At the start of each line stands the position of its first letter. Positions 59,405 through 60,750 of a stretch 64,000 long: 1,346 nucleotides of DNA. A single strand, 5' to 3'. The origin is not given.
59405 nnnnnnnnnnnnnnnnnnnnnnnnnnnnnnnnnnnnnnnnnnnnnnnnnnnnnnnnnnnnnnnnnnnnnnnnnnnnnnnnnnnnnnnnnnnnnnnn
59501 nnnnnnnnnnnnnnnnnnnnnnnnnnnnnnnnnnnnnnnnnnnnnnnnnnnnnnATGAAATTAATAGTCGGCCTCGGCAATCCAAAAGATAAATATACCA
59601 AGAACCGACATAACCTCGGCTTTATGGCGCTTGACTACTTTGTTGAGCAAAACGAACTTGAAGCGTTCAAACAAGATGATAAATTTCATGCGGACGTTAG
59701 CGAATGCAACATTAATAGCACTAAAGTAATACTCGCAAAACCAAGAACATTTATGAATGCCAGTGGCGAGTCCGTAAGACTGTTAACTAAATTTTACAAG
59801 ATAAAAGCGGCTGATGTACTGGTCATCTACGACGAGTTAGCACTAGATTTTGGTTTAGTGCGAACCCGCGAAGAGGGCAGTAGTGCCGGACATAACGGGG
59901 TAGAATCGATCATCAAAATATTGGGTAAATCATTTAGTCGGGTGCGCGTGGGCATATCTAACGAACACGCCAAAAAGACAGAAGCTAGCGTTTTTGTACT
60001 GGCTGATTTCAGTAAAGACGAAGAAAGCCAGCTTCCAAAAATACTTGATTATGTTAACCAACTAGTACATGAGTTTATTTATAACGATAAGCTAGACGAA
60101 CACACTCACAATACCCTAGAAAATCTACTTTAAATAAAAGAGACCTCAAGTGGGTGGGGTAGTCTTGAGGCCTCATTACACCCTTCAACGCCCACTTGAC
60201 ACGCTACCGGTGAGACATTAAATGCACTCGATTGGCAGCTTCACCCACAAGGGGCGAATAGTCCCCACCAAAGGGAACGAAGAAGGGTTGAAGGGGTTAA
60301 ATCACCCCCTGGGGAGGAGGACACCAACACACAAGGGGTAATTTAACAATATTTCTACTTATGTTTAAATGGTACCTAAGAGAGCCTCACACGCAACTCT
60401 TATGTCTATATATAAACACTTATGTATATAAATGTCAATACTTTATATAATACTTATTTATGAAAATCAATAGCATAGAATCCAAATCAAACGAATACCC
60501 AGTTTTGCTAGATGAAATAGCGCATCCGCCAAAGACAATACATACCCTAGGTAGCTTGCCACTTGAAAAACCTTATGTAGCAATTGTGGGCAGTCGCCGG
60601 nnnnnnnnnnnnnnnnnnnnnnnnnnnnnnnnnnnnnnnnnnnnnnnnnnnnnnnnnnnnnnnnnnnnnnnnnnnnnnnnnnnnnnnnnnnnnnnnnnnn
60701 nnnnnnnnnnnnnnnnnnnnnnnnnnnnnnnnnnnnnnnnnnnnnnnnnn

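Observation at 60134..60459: Unclassified GC-rich, highly self-complementary element of about 200 nt plus a CTTATGT repeat array in the pth-dprA spacer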

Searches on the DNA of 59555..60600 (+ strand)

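Call 4: search_rna_families(source=window, start=60000, end=60600, threshold=evalue, max_evalue=10, show_alignments=5)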
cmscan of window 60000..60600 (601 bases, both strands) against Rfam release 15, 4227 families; matches with E-value up to 10: 2.
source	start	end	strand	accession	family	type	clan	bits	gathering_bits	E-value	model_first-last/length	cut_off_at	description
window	60462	60528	+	RF02406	snoR120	Gene; snRNA; snoRNA; CD-box;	-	17.8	55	5.9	1-74/74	no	Small nucleolar RNA snoR120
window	60200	60229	-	RF01707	JUMPstart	Cis-reg;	-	15.3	35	2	1-38/38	no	JUMPstart RNA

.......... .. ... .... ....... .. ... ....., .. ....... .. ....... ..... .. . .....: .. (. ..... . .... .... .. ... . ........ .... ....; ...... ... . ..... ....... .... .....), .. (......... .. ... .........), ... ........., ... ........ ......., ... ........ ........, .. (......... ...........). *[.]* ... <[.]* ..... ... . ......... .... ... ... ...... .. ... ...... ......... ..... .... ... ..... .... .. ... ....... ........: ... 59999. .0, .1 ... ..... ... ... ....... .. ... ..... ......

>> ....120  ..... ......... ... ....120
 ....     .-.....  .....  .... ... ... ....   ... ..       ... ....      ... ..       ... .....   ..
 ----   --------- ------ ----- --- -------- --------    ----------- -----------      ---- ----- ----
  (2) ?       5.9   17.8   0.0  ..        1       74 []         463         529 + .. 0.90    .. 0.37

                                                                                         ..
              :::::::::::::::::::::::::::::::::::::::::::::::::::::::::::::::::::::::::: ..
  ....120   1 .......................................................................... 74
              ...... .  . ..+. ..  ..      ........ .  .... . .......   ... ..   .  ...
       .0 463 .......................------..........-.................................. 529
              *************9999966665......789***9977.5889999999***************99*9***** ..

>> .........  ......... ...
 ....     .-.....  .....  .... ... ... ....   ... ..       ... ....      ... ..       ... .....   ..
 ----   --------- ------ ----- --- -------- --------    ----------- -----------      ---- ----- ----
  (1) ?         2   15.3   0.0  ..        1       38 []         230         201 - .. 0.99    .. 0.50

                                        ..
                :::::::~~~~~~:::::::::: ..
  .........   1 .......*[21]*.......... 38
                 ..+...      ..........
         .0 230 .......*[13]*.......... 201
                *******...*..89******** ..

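Call 45: search_rna_families(sources=[L013, L014, L002, L028, L029, L027, L009], threshold=evalue, max_evalue=5)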
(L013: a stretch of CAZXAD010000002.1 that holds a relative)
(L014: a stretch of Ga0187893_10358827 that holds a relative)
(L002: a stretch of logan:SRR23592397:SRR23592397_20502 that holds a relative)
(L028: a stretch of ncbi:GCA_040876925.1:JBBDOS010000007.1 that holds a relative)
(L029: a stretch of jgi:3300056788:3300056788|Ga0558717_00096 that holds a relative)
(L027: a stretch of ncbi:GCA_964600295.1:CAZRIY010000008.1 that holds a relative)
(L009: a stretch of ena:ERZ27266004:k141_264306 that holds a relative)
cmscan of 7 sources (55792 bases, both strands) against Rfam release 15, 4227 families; matches with E-value up to 5: 7.
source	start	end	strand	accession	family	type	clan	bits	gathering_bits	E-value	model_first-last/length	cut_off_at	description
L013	6338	6412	+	RF00005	tRNA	Gene; tRNA;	CL00001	59.7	29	1.9e-10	1-71/71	no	tRNA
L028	144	216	-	RF00005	tRNA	Gene; tRNA;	CL00001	58.9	29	3.1e-10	1-71/71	no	tRNA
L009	1324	1398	-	RF00005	tRNA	Gene; tRNA;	CL00001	57.3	29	8.3e-10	1-71/71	no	tRNA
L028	145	193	-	RF01684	mascRNA-menRNA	Gene;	-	26.6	42.5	0.32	1-56/56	no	MALAT1-associated small cytoplasmic RNA/MEN beta RNA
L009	7790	7867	+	RF00486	mir-129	Gene; miRNA;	-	23.7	48.6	2.1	1-75/75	no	mir-129 microRNA precursor family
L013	6338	6411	+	RF01684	mascRNA-menRNA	Gene;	-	23.4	42.5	2.3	1-56/56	no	MALAT1-associated small cytoplasmic RNA/MEN beta RNA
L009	1325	1398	-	RF01684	mascRNA-menRNA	Gene;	-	22.7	42.5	3.6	1-56/56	no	MALAT1-associated small cytoplasmic RNA/MEN beta RNA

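Call 62: search_rna_families(source=L030, start=8400, end=9400, threshold=evalue, max_evalue=1)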
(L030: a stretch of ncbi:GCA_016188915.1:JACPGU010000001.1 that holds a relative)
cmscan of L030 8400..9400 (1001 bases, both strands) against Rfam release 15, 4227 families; matches with E-value up to 1: 6.
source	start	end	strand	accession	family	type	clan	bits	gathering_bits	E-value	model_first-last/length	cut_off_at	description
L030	8731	8832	-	RF03799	mir-3202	Gene; miRNA;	-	26.1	90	0.0073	1-79/79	no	mir-3202 microRNA precursor family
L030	8731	8832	+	RF00742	MIR162_1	Gene; miRNA;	CL00150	24.6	75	0.012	1-112/112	no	MIR162_1 microRNA precursor family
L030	8729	8834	+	RF04133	MIR2646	Gene; miRNA;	-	22.8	245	0.016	1-256/256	no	MIR2646 microRNA precursor family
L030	8736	8827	+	RF03642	MIR5743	Gene; miRNA;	-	22.2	111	0.21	1-81/81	no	MIR5743 microRNA precursor family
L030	8731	8832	-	RF00742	MIR162_1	Gene; miRNA;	CL00150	19.7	75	0.23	1-112/112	no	MIR162_1 microRNA precursor family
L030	8753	8832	-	RF02881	MH_s25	Gene; sRNA;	-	19.5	114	0.51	1-207/207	no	Mesorhizobail RNA 25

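Call 73: search_dna_similar(query=window:60134-60410:-, collection=phages, mode=distant, max_evalue=0.01, max_rows=5)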
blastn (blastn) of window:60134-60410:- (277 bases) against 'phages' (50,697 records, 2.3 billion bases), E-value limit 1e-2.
No match.

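Call 74: search_dna_similar(query=window:60134-60410:-, collection=plasmids, mode=distant, max_evalue=0.01, max_rows=5)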
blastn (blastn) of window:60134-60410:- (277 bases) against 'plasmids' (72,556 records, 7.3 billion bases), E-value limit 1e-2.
No match.
